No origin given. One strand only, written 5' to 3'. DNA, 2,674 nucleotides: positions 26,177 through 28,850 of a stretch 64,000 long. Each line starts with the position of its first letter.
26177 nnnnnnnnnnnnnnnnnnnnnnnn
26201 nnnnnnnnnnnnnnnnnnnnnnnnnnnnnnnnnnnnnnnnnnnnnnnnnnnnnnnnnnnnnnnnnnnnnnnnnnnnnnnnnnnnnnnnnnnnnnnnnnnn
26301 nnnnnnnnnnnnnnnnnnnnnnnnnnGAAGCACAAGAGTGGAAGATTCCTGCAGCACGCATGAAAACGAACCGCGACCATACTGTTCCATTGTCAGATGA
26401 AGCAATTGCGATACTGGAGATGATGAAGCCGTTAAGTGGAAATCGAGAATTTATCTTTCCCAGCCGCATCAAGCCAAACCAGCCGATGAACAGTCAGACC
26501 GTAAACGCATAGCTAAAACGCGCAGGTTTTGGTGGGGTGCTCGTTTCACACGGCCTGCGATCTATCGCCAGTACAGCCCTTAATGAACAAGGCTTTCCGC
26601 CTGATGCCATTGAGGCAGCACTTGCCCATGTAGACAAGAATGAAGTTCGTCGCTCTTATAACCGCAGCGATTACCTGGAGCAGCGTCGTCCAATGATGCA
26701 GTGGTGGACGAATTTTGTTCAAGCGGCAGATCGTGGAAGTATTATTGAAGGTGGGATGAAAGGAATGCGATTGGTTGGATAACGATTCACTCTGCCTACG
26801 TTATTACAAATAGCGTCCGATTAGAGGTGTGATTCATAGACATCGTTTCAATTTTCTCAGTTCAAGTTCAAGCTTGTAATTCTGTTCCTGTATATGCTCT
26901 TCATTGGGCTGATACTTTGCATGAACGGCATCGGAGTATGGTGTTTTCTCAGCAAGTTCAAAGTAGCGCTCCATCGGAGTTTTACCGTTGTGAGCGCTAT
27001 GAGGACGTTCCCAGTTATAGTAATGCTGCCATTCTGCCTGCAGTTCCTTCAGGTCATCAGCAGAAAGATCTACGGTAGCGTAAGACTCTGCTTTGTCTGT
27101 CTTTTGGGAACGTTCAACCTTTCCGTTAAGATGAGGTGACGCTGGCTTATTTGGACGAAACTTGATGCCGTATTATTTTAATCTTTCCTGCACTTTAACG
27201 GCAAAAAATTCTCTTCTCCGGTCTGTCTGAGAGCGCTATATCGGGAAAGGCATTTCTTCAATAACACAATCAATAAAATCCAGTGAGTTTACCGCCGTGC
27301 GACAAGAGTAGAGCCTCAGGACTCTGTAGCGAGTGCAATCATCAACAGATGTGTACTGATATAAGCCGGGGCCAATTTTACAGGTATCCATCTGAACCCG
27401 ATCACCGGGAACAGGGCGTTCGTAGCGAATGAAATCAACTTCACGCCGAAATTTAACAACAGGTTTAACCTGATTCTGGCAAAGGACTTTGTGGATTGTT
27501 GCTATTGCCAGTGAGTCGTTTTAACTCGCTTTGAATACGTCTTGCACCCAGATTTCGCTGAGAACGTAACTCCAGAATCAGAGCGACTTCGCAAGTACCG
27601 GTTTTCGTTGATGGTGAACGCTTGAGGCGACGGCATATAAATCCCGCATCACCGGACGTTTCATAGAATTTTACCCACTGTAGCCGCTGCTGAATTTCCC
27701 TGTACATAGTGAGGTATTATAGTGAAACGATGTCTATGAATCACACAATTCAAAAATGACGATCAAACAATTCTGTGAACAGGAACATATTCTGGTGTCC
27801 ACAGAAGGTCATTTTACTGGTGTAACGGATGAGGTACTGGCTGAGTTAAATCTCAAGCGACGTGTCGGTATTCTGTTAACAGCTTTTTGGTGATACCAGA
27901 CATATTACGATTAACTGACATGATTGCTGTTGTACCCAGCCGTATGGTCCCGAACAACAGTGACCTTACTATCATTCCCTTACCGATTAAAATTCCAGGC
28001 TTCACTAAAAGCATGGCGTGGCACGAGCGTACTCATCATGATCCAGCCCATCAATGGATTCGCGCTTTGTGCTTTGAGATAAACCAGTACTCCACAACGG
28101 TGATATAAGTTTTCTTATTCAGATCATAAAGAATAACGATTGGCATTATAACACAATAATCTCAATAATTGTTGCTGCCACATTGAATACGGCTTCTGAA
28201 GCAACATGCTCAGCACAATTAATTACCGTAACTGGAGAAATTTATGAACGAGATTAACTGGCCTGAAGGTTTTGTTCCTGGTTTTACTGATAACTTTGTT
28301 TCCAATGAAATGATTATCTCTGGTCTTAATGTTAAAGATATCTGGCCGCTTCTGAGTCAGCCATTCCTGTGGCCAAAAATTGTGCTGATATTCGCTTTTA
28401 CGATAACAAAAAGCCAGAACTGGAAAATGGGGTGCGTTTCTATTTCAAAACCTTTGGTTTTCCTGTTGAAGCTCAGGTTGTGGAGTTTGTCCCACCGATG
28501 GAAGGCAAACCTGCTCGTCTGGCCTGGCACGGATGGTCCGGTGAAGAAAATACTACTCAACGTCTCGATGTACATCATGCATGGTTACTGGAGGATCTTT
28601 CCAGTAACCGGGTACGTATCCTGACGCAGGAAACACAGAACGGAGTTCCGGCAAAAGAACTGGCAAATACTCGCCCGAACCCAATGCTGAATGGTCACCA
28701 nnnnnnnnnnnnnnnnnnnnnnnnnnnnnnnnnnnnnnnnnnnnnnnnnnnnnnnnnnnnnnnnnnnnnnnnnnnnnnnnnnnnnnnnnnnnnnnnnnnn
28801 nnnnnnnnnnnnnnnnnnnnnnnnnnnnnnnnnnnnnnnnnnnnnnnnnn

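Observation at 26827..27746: Decayed IS with intact perfect 24-bp terminal inverted repeats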

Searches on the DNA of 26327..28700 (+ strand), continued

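Call 21: get_annotated_region(hit=H37, flank=2000)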
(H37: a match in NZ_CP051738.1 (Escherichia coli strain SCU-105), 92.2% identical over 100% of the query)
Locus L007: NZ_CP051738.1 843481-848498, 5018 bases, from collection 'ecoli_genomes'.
description: Escherichia coli strain SCU-105 chromosome, complete genome
organism: Escherichia coli strain SCU-105 (NCBI taxid 562)
replicon: chromosome; assembly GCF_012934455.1
host: Homo sapiens; source: rectal swab from healthy college student; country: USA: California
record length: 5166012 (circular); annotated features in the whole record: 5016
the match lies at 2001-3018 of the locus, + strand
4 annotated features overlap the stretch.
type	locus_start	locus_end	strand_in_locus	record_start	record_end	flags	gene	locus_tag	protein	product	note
CDS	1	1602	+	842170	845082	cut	-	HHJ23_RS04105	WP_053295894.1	glycosyltransferase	-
CDS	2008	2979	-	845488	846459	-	-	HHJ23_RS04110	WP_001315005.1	IS481-like element ISEc18 family transposase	-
CDS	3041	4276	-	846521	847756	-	-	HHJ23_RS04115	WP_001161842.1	capsule biosynthesis protein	-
CDS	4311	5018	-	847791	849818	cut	-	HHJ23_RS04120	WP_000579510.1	capsular polysaccharide biosynthesis protein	-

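Call 22: get_annotated_region(hit=H39, flank=2000)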
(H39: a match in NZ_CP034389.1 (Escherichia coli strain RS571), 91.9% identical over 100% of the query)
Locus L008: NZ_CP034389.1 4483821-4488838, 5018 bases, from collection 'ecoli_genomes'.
description: Escherichia coli strain RS571 chromosome, complete genome
organism: Escherichia coli strain RS571 (NCBI taxid 562)
replicon: chromosome; assembly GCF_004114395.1
host: Homo sapiens; source: rectal swab; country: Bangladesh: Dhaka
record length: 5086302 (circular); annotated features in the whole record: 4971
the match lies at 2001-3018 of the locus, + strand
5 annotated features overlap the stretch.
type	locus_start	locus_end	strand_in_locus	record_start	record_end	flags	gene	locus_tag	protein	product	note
CDS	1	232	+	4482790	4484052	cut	-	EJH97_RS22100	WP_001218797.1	tyrosine-type recombinase/integrase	-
CDS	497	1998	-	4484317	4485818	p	-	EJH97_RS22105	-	phosphoethanolamine transferase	frameshifted; internal stop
CDS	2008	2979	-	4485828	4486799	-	-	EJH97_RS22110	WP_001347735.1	IS481-like element ISEc18 family transposase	-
CDS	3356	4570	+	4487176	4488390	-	druA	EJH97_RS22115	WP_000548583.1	Druantia anti-phage system protein DruA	-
CDS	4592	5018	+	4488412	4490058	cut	druB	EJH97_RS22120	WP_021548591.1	Druantia anti-phage system protein DruB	-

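Call 24: search_dna_similar(query=window:26327-28246:+, collection=ecoli_genomes, mode=near, max_rows=40)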
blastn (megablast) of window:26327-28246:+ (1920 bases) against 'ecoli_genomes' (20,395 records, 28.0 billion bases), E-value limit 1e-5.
Records with a match: 1095; places in all: 1198; records where one place covers at least 80% of the query: 19.
Genomes with a match: 1073 of 5426; with a place that covers at least 80% of the query: 19. Places per genome that has any: lowest 1, median 1, highest 4. On chromosomes: 1125 places; on plasmids: 73.
Best place of each record, by identity: >=99% 19; 95-99% 279; 90-95% 769; 80-90% 28.
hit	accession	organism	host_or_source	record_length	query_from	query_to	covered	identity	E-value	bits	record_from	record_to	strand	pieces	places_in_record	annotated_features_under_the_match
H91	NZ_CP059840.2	Escherichia coli strain E2348/69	Homo sapiens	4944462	1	1920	100%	100.0%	0e+0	3546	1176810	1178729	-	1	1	integrase core domain-containing protein | integrase domain-containing protein | type 2 periplasmic-binding domain-containing protein | SRPBCC family protein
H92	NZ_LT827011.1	Escherichia coli O127:H6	Homo sapiens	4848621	1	1920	100%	100.0%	0e+0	3546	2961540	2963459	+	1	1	integrase core domain-containing protein | integrase domain-containing protein | hypothetical protein | SRPBCC domain-containing protein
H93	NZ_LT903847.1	Escherichia coli O127:H6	Homo sapiens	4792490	1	1920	100%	100.0%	0e+0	3546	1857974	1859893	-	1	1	integrase core domain-containing protein | integrase domain-containing protein | hypothetical protein | SRPBCC domain-containing protein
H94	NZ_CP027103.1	Escherichia coli strain RM14723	dog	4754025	1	1920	100%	99.9%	0e+0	3535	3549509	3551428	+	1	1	integrase core domain-containing protein | integrase domain-containing protein | hypothetical protein | SRPBCC domain-containing protein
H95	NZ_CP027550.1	Escherichia coli strain 2015C-4136CT1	Homo sapiens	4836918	1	1920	100%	99.9%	0e+0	3535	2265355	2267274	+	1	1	integrase core domain-containing protein | integrase domain-containing protein | hypothetical protein | SRPBCC domain-containing protein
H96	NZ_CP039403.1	Escherichia coli strain 382634_2f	Homo sapiens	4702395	1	1920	100%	99.9%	0e+0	3535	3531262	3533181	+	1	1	integrase core domain-containing protein | integrase domain-containing protein | hypothetical protein | SRPBCC domain-containing protein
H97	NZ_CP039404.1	Escherichia coli strain 377323_2f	Homo sapiens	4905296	1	1920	100%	99.9%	0e+0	3535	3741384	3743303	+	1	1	integrase core domain-containing protein | integrase domain-containing protein | hypothetical protein | SRPBCC domain-containing protein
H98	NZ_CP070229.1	Escherichia coli strain EC12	Homo sapiens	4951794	1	1920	100%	99.9%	0e+0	3535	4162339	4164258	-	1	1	integrase core domain-containing protein | integrase domain-containing protein | type 2 periplasmic-binding domain-containing protein | SRPBCC family protein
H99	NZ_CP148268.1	Escherichia coli strain Z1323PEC0014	Dog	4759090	1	1920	100%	99.9%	0e+0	3535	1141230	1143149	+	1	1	integrase core domain-containing protein | integrase domain-containing protein | hypothetical protein | SRPBCC domain-containing protein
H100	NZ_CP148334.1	Escherichia coli strain Z1323HEC0423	Homo sapiens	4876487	1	1920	100%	99.9%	0e+0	3535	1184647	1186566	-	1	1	integrase core domain-containing protein | integrase domain-containing protein | hypothetical protein | SRPBCC domain-containing protein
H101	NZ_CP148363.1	Escherichia coli strain Z1323HEC0355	Homo sapiens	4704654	1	1920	100%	99.9%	0e+0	3535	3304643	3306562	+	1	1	integrase core domain-containing protein | integrase domain-containing protein | hypothetical protein | SRPBCC domain-containing protein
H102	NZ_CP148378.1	Escherichia coli strain Z1323HEC0067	Homo sapiens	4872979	1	1920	100%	99.9%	0e+0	3535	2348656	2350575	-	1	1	integrase core domain-containing protein | integrase domain-containing protein | hypothetical protein | SRPBCC domain-containing protein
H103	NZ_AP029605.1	Escherichia coli strain 2022H047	Homo sapiens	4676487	1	1920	100%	99.9%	0e+0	3535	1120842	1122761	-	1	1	integrase core domain-containing protein | integrase domain-containing protein | type 2 periplasmic-binding domain-containing protein | SRPBCC family protein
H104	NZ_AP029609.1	Escherichia coli strain 2022H048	Homo sapiens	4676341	1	1920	100%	99.9%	0e+0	3535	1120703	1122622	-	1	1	integrase core domain-containing protein | integrase domain-containing protein | type 2 periplasmic-binding domain-containing protein | SRPBCC family protein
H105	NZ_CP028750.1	Escherichia coli strain A25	monkey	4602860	1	1920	100%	99.8%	0e+0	3530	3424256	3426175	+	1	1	integrase core domain-containing protein | integrase domain-containing protein | hypothetical protein | SRPBCC domain-containing protein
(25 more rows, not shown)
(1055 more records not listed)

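Call 25: search_dna_similar(query=window:27592-27671:+, collection=ecoli_genomes, mode=near, max_rows=40)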
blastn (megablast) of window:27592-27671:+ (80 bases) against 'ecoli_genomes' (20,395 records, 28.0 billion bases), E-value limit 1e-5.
Records with a match: 550; places in all: 557; records where one place covers at least 80% of the query: 21.
Genomes with a match: 543 of 5426; with a place that covers at least 80% of the query: 20. Places per genome that has any: lowest 1, median 1, highest 3. On chromosomes: 543 places; on plasmids: 14.
Best place of each record, by identity: >=99% 19; 95-99% 531.
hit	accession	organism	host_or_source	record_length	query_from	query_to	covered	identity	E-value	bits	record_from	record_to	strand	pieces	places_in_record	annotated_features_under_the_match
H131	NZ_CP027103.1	Escherichia coli strain RM14723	dog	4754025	1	80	100%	100.0%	2e-33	148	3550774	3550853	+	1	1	integrase core domain-containing protein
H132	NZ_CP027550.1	Escherichia coli strain 2015C-4136CT1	Homo sapiens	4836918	1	80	100%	100.0%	2e-33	148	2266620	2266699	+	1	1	integrase core domain-containing protein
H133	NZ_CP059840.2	Escherichia coli strain E2348/69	Homo sapiens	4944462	1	80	100%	100.0%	2e-33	148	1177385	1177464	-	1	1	integrase core domain-containing protein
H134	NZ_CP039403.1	Escherichia coli strain 382634_2f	Homo sapiens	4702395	1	80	100%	100.0%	2e-33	148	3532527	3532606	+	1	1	integrase core domain-containing protein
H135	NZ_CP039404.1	Escherichia coli strain 377323_2f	Homo sapiens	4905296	1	80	100%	100.0%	2e-33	148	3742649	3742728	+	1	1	integrase core domain-containing protein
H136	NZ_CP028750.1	Escherichia coli strain A25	monkey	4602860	1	80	100%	100.0%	2e-33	148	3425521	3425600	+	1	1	integrase core domain-containing protein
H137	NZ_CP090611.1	Escherichia coli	pig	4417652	1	80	100%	100.0%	2e-33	148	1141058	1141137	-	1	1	integrase core domain-containing protein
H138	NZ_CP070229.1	Escherichia coli strain EC12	Homo sapiens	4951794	1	80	100%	100.0%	2e-33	148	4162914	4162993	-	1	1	integrase core domain-containing protein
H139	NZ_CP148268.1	Escherichia coli strain Z1323PEC0014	Dog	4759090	1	80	100%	100.0%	2e-33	148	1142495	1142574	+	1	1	integrase core domain-containing protein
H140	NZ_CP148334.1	Escherichia coli strain Z1323HEC0423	Homo sapiens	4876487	1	80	100%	100.0%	2e-33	148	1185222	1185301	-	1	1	integrase core domain-containing protein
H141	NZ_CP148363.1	Escherichia coli strain Z1323HEC0355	Homo sapiens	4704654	1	80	100%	100.0%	2e-33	148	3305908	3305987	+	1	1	integrase core domain-containing protein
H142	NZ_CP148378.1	Escherichia coli strain Z1323HEC0067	Homo sapiens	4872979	1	80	100%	100.0%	2e-33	148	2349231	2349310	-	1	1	integrase core domain-containing protein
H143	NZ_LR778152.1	Escherichia coli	water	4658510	1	80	100%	100.0%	2e-33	148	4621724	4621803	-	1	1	integrase core domain-containing protein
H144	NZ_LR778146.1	Escherichia coli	soil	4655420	1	80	100%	100.0%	2e-33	148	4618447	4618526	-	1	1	integrase core domain-containing protein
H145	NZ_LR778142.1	Escherichia coli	soil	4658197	1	80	100%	100.0%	2e-33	148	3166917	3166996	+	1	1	integrase core domain-containing protein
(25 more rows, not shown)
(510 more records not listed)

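Call 30: search_dna_similar(query=window:27747-28700:+, collection=ecoli_genomes, mode=near, max_rows=40, rows=spread)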
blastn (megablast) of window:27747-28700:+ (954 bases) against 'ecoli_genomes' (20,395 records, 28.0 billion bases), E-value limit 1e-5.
Records with a match: 19; places in all: 19; records where one place covers at least 80% of the query: 19.
Genomes with a match: 19 of 5426; with a place that covers at least 80% of the query: 19. Places per genome that has any: lowest 1, median 1, highest 1. On chromosomes: 19 places; on plasmids: 0.
Best place of each record, by identity: >=99% 19.
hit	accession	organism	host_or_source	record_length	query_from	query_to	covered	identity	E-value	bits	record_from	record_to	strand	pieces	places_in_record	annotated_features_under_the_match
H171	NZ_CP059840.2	Escherichia coli strain E2348/69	Homo sapiens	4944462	1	954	100%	100.0%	0e+0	1762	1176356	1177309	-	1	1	SRPBCC family protein | type 2 periplasmic-binding domain-containing protein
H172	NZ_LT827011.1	Escherichia coli O127:H6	Homo sapiens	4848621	1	954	100%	100.0%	0e+0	1762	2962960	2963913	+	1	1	SRPBCC domain-containing protein | hypothetical protein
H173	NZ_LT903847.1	Escherichia coli O127:H6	Homo sapiens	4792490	1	954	100%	100.0%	0e+0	1762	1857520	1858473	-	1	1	SRPBCC domain-containing protein | hypothetical protein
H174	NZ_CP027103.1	Escherichia coli strain RM14723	dog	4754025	1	954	100%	99.9%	0e+0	1757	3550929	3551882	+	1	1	SRPBCC domain-containing protein | hypothetical protein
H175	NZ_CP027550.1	Escherichia coli strain 2015C-4136CT1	Homo sapiens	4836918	1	954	100%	99.9%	0e+0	1757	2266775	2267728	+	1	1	SRPBCC domain-containing protein | hypothetical protein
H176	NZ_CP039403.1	Escherichia coli strain 382634_2f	Homo sapiens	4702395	1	954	100%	99.9%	0e+0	1757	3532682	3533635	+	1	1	SRPBCC domain-containing protein | hypothetical protein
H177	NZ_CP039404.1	Escherichia coli strain 377323_2f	Homo sapiens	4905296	1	954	100%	99.9%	0e+0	1757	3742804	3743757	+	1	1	SRPBCC domain-containing protein | hypothetical protein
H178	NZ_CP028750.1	Escherichia coli strain A25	monkey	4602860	1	954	100%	99.9%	0e+0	1757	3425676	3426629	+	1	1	SRPBCC domain-containing protein | hypothetical protein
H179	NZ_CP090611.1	Escherichia coli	pig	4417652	1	954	100%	99.9%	0e+0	1757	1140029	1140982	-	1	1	SRPBCC domain-containing protein | hypothetical protein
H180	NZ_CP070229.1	Escherichia coli strain EC12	Homo sapiens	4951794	1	954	100%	99.9%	0e+0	1757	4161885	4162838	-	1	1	SRPBCC family protein | type 2 periplasmic-binding domain-containing protein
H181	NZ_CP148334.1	Escherichia coli strain Z1323HEC0423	Homo sapiens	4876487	1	954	100%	99.9%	0e+0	1757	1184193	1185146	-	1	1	SRPBCC domain-containing protein | hypothetical protein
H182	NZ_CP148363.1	Escherichia coli strain Z1323HEC0355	Homo sapiens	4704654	1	954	100%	99.9%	0e+0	1757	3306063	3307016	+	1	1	SRPBCC domain-containing protein | hypothetical protein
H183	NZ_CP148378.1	Escherichia coli strain Z1323HEC0067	Homo sapiens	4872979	1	954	100%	99.9%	0e+0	1757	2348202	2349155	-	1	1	SRPBCC domain-containing protein | hypothetical protein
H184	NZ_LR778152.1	Escherichia coli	water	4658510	1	954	100%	99.9%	0e+0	1757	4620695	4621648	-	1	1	SRPBCC domain-containing protein | hypothetical protein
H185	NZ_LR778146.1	Escherichia coli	soil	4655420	1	954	100%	99.9%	0e+0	1757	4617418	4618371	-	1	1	SRPBCC domain-containing protein | hypothetical protein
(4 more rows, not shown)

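Call 47: search_dna_similar(query=window:27705-27747:-, collection=ecoli_genomes, mode=distant, max_evalue=10, max_rows=60)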
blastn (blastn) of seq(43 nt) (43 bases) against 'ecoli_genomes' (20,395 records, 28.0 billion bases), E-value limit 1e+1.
Records with a match: 500; places in all: 765; records where one place covers at least 80% of the query: 303.
Genomes with a match: 490 of 5426; with a place that covers at least 80% of the query: 295. Places per genome that has any: lowest 1, median 1, highest 6. On chromosomes: 650 places; on plasmids: 115.
Best place of each record, by identity: >=99% 285; 95-99% 142; 90-95% 31; 80-90% 42.
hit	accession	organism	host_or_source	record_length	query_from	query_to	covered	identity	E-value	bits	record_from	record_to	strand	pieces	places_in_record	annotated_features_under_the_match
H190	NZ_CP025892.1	Escherichia coli strain 503025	Homo sapiens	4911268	1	43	100%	100.0%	7e-13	79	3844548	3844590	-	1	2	IS481 family transposase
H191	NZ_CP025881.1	Escherichia coli strain 503440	Homo sapiens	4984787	1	43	100%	100.0%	7e-13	79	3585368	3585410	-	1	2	IS481 family transposase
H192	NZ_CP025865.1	Escherichia coli strain 504211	Homo sapiens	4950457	1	43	100%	100.0%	7e-13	79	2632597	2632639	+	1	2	IS481 family transposase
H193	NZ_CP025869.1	Escherichia coli strain 503829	Homo sapiens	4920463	1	43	100%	100.0%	7e-13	79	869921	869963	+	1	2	IS481 family transposase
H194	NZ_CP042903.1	Escherichia coli strain CFSAN061761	missing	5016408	1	43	100%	100.0%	7e-13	79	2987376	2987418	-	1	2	IS481 family transposase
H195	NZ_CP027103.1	Escherichia coli strain RM14723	dog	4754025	1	43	100%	100.0%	7e-13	79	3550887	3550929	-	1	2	integrase core domain-containing protein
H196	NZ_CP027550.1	Escherichia coli strain 2015C-4136CT1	Homo sapiens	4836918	1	43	100%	100.0%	7e-13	79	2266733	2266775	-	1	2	integrase core domain-containing protein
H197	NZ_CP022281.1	Escherichia coli strain STEC299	Marmota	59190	1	43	100%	100.0%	7e-13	79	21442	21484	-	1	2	IS481 family transposase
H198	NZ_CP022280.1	Escherichia coli strain STEC299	Marmota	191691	1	43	100%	100.0%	7e-13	79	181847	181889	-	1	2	istB: IS21-like element helper ATPase IstB | IS481 family transposase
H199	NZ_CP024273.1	Escherichia coli strain F9792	missing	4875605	1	43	100%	100.0%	7e-13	79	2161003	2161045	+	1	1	helix-turn-helix domain-containing protein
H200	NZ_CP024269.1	Escherichia coli strain F8111-1SC3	missing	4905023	1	43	100%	100.0%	7e-13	79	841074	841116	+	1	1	helix-turn-helix domain-containing protein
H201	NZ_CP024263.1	Escherichia coli O169:H41 strain F6326-C1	missing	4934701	1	43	100%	100.0%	7e-13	79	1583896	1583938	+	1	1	helix-turn-helix domain-containing protein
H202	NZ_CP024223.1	Escherichia coli O169:H41 strain 2014EL-1345-2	missing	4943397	1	43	100%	100.0%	7e-13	79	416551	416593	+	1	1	helix-turn-helix domain-containing protein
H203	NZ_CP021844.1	Escherichia coli strain EC1515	Homo sapiens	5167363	1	43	100%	100.0%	7e-13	79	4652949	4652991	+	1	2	IS481 family transposase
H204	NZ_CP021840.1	Escherichia coli strain EC974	Homo sapiens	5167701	1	43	100%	100.0%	7e-13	79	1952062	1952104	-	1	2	IS481 family transposase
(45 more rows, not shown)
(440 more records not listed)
